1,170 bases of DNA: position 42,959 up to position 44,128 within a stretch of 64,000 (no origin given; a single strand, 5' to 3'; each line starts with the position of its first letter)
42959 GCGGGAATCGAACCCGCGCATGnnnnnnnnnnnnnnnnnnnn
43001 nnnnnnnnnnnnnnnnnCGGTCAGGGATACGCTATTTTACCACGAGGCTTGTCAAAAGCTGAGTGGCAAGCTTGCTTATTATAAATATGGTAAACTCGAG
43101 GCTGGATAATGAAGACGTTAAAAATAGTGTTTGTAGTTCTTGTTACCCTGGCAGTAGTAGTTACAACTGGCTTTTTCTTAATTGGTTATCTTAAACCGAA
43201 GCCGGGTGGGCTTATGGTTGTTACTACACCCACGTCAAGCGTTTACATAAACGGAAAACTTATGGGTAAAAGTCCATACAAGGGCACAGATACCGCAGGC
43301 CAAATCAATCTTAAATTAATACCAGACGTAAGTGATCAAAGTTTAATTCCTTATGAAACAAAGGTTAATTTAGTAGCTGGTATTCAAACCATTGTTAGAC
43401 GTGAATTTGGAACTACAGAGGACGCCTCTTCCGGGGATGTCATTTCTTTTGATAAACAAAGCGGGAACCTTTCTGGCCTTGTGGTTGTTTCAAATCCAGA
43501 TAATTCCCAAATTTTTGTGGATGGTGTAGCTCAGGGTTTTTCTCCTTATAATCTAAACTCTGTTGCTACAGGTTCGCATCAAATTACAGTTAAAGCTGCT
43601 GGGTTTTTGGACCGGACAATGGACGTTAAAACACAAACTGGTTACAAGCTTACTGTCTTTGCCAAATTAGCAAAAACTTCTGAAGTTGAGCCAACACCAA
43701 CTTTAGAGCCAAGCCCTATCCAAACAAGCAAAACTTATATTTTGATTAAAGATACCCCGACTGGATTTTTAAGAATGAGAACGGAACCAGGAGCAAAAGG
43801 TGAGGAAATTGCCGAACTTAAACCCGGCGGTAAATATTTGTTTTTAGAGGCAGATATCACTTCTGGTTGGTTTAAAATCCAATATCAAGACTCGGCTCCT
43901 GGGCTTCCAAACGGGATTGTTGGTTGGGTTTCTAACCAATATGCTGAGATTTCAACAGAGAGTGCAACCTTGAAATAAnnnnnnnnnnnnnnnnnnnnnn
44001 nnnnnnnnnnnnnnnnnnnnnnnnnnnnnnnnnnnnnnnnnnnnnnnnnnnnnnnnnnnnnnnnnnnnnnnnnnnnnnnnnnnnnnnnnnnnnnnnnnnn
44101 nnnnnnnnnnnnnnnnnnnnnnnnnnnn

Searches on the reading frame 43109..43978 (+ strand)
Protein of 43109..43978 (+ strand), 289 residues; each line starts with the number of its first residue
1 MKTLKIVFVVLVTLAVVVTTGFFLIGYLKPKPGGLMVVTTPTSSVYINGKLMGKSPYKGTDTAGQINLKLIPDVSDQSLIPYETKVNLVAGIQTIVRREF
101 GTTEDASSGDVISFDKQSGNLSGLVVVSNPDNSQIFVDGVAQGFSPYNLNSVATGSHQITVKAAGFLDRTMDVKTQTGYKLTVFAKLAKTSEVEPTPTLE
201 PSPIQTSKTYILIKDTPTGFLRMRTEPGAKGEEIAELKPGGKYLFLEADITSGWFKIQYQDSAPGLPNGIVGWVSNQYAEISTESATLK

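Call 68: search_protein_families(library=pfam, max_evalue=0.00001, proteins=[window:43109-43978:+])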
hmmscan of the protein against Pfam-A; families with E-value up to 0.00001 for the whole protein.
window:43109-43978:+ (289 aa): 2 families
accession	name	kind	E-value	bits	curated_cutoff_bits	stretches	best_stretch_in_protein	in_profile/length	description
PF08308.17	PEGA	-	6.3e-15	55.3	20.8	1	122-190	2-70/71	PEGA domain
PF08239.17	SH3_3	-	4e-06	27.4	27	1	220-278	2-52/54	Bacterial SH3 domain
